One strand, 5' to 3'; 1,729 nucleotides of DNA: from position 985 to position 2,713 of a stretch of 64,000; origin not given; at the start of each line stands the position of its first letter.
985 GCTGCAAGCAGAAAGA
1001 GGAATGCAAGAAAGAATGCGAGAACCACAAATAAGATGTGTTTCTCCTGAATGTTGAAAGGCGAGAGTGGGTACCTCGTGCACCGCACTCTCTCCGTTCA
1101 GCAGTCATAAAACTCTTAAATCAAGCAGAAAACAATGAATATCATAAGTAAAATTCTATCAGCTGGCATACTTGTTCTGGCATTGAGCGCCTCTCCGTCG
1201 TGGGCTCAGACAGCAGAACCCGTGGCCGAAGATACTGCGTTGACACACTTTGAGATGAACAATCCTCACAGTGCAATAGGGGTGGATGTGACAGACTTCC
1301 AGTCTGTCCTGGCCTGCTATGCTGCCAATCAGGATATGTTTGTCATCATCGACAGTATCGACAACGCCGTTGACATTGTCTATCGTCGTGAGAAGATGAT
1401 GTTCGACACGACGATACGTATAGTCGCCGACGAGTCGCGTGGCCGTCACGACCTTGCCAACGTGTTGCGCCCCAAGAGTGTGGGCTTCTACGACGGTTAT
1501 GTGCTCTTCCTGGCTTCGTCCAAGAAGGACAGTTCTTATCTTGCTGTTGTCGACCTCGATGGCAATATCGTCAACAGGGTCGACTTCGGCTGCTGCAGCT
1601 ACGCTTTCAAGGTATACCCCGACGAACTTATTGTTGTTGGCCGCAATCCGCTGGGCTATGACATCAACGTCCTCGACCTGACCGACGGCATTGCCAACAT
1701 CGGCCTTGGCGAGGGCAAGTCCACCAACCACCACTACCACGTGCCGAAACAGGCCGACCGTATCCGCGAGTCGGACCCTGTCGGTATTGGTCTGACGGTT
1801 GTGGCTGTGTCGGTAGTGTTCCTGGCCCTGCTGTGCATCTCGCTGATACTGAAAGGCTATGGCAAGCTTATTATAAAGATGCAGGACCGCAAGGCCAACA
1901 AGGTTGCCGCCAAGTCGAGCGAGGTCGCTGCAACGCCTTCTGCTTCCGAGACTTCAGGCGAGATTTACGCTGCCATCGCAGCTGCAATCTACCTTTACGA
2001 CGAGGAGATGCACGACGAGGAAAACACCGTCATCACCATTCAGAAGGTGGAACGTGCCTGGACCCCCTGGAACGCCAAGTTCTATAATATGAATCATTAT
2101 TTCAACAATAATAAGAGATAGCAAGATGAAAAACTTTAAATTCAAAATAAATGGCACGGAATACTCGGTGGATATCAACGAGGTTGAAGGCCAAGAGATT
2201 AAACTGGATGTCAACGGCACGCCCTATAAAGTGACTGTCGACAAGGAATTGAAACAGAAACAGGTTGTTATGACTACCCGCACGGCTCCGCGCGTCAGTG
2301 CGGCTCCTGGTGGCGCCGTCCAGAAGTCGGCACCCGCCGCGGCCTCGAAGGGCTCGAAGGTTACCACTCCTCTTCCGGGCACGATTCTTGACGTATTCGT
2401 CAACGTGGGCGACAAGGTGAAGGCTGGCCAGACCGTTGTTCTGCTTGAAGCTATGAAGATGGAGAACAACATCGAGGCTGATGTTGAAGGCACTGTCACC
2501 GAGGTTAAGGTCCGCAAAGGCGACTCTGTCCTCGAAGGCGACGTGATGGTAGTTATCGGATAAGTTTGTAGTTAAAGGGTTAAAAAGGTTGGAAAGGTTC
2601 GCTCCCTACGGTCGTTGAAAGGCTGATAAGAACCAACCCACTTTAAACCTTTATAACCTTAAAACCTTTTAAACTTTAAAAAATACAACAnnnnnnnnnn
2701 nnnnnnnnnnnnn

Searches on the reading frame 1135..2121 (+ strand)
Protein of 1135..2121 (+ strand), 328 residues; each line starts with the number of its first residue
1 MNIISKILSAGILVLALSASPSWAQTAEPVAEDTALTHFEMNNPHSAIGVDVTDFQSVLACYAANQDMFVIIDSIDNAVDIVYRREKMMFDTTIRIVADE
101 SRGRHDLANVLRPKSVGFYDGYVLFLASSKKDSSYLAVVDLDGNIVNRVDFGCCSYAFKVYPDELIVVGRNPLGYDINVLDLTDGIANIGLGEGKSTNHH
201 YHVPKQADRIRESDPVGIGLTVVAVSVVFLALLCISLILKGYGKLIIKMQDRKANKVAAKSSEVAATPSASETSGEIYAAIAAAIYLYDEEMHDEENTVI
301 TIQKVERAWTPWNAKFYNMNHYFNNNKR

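Call 9: search_protein_families(library=pfam, proteins=[window:1135-2121:+])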
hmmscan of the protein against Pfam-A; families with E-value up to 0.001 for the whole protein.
window:1135-2121:+ (328 aa): 1 family
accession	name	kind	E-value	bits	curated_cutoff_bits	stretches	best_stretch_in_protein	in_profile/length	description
PF04277.18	OAD_gamma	-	3.3e-13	50.5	27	1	217-287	3-74/76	Oxaloacetate decarboxylase, gamma chain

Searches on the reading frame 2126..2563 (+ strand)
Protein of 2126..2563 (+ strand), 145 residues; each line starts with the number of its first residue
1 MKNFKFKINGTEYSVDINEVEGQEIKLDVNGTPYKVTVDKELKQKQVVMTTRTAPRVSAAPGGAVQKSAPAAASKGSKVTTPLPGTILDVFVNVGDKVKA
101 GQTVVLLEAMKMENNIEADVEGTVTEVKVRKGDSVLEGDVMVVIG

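Call 9: search_protein_families(library=pfam, proteins=[window:2126-2563:+])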
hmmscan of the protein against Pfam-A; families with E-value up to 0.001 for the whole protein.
window:2126-2563:+ (145 aa): 5 families
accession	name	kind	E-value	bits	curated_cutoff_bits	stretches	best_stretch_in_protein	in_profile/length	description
PF00364.28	Biotin_lipoyl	-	2.1e-19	69.5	22.1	1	78-144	2-73/73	Biotin-requiring enzyme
PF13533.13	Biotin_lipoyl_2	-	9.6e-10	38.5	29.8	2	115-142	2-29/32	Biotin-lipoyl like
PF16576.10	HlyD_D23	-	2e-05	24.4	30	0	113-144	108-139/214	Barrel-sandwich domain of CusB or HlyD membrane-fusion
PF01597.25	GCV_H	-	0.00043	20.6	22.2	0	93-128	40-75/122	Glycine cleavage H-protein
PF13375.12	RnfC_N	-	0.00047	20.6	25.6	1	85-132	39-85/101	RnfC Barrel sandwich hybrid domain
